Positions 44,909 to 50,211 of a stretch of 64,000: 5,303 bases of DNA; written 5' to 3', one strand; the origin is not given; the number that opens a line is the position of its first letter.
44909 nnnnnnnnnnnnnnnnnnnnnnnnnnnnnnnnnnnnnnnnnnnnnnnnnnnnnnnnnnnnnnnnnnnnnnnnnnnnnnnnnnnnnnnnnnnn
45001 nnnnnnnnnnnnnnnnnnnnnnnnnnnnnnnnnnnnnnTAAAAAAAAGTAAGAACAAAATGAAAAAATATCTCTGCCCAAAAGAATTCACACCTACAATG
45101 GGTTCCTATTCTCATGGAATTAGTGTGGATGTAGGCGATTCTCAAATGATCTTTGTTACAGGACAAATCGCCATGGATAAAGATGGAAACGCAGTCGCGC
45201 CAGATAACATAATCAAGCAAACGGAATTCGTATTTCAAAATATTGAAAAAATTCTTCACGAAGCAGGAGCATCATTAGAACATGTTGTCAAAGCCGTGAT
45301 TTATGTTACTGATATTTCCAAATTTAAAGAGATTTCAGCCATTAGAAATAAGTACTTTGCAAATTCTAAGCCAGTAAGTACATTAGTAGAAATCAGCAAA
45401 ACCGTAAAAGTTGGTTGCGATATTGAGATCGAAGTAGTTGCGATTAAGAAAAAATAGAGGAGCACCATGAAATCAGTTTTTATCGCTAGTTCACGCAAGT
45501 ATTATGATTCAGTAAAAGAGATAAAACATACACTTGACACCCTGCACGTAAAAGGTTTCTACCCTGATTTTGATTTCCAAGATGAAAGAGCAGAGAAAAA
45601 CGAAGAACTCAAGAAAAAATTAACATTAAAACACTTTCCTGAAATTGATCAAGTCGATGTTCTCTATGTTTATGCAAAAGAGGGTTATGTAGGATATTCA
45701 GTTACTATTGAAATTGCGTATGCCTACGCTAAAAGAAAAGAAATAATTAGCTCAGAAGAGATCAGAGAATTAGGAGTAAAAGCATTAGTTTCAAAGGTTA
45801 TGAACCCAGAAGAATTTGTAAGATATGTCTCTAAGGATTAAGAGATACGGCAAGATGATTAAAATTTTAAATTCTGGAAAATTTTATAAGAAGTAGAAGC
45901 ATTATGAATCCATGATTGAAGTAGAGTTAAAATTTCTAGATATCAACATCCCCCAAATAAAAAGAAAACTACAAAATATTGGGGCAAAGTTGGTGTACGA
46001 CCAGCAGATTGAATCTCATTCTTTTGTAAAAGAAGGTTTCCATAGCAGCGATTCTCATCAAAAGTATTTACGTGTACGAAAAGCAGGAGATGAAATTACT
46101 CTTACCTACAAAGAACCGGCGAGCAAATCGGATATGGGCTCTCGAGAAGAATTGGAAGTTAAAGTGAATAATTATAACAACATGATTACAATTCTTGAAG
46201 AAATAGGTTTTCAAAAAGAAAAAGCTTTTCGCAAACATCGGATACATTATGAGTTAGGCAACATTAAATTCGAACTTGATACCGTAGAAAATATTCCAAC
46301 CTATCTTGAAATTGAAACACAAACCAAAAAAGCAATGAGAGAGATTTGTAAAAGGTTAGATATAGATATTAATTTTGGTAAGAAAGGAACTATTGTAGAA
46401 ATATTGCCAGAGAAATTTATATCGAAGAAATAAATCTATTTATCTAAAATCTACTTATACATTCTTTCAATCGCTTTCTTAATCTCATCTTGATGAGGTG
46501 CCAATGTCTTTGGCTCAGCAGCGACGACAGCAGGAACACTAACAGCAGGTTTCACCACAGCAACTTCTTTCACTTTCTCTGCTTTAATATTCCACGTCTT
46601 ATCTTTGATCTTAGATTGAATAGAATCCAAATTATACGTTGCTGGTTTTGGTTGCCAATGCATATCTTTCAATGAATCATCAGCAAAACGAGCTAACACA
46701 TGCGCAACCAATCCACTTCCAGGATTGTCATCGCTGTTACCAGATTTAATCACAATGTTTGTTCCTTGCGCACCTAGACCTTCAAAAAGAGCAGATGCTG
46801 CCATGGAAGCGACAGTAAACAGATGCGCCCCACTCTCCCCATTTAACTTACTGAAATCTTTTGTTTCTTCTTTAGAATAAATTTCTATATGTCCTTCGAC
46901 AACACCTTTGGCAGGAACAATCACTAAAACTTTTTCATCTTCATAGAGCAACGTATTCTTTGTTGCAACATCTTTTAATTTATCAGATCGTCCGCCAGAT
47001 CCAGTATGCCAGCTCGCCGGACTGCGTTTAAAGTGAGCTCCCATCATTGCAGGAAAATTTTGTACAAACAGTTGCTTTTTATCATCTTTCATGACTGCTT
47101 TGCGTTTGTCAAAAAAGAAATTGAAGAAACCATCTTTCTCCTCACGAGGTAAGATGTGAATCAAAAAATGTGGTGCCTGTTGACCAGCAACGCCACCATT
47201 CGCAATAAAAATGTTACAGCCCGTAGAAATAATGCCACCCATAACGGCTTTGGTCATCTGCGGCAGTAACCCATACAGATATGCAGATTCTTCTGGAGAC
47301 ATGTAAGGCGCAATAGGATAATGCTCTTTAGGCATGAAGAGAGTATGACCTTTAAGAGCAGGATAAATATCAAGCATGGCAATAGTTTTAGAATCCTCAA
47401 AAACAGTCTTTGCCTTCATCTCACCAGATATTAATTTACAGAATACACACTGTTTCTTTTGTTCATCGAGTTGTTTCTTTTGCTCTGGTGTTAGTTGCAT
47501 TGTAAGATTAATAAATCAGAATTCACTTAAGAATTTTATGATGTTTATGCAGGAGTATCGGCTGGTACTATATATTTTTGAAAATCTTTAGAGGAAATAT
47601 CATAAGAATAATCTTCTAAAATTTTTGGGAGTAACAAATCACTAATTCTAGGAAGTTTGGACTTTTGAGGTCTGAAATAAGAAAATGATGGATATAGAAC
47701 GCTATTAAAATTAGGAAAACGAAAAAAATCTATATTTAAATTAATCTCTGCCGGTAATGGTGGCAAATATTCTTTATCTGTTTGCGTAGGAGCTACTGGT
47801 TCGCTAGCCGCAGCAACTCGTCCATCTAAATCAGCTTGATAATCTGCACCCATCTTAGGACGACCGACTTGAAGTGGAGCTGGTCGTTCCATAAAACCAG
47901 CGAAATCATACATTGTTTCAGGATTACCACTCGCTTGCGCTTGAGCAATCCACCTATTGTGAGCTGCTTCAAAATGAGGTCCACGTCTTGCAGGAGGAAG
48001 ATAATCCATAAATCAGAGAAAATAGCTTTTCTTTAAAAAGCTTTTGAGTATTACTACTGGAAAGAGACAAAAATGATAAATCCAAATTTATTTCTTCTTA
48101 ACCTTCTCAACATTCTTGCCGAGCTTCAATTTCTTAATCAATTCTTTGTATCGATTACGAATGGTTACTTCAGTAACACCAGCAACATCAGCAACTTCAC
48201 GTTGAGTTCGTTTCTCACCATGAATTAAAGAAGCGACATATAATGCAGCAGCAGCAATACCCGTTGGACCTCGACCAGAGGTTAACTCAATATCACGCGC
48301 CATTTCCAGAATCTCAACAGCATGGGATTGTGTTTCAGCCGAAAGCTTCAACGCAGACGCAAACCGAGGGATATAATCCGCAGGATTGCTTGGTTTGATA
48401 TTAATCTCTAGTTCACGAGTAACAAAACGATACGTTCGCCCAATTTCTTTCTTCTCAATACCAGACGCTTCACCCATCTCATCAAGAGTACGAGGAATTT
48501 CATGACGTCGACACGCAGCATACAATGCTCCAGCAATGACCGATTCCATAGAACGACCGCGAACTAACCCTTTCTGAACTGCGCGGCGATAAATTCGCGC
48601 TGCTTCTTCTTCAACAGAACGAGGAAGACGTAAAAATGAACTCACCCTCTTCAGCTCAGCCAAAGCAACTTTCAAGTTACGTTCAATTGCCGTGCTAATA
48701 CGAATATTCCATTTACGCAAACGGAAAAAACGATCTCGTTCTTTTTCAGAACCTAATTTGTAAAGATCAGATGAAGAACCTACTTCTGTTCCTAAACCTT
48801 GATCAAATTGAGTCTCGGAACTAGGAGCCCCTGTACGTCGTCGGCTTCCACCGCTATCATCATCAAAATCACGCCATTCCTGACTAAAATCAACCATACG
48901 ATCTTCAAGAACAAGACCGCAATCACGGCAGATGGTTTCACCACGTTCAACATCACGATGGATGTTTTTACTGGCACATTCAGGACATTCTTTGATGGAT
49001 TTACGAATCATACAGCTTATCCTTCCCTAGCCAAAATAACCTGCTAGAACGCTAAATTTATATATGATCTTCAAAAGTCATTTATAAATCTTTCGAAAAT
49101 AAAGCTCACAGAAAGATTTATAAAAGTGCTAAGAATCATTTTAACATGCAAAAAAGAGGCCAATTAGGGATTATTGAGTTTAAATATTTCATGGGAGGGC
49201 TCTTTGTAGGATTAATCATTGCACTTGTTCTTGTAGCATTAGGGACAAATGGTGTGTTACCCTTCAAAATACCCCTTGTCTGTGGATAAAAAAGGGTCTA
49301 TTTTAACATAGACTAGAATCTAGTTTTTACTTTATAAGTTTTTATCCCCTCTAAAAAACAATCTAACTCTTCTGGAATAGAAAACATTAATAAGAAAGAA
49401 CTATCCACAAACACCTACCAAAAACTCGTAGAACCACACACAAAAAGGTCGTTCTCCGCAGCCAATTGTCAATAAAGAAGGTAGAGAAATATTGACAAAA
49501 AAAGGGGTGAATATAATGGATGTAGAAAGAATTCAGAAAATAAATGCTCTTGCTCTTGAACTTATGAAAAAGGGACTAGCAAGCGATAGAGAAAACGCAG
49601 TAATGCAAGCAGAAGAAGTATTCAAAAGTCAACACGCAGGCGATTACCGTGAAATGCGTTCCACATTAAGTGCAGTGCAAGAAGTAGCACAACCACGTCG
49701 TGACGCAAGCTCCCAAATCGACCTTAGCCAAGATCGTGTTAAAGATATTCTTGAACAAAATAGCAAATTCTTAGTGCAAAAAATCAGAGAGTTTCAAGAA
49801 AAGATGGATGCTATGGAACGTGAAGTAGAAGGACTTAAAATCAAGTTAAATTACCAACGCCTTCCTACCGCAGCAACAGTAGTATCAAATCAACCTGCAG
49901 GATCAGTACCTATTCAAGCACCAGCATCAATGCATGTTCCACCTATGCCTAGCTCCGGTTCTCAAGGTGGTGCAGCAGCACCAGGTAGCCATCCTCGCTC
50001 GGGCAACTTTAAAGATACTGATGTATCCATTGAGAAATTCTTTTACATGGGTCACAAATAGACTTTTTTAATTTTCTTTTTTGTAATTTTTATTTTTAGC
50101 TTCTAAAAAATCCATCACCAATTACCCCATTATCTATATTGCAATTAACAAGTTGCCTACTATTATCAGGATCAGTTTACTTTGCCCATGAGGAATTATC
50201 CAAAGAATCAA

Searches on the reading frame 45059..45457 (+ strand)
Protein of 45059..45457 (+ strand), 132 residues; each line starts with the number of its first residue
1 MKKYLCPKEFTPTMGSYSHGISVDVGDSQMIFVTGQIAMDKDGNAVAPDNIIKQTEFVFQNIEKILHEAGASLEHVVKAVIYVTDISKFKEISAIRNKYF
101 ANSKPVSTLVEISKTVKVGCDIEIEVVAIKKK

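Call 39: search_protein_families(library=pfam, proteins=[window:45059-45457:+], max_evalue=0.01)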
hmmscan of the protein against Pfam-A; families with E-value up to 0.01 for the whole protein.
window:45059-45457:+ (132 aa): 1 family
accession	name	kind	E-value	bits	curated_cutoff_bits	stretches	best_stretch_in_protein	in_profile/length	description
PF01042.26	Ribonuc_L-PSP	-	3.4e-28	98.5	27.3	1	13-129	7-120/121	Endoribonuclease L-PSP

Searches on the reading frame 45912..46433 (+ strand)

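Call 38: search_protein_families(library=pfam, proteins=[window:45912-46433:+], max_evalue=0.01)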
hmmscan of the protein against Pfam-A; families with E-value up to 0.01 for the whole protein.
window:45912-46433:+ (173 aa): 1 family
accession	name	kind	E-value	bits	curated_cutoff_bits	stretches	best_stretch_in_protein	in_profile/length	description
PF01928.26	CYTH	-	3.2e-17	63.4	23.2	1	1-141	1-150/179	CYTH domain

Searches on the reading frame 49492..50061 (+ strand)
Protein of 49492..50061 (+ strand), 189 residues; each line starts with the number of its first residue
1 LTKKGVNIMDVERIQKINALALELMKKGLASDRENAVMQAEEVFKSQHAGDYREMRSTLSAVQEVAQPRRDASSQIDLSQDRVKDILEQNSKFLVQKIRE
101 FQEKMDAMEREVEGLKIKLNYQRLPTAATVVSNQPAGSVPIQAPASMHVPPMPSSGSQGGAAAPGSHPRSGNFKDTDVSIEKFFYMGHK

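Call 39: search_protein_families(library=pfam, proteins=[window:49492-50061:+], max_evalue=0.01)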
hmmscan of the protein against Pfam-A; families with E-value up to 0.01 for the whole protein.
window:49492-50061:+ (189 aa): 1 family
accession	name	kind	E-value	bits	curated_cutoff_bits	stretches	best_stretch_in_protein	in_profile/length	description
PF07989.16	Cnn_1N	-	0.004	17.7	28.5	0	98-121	2-25/74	Centrosomin N-terminal motif 1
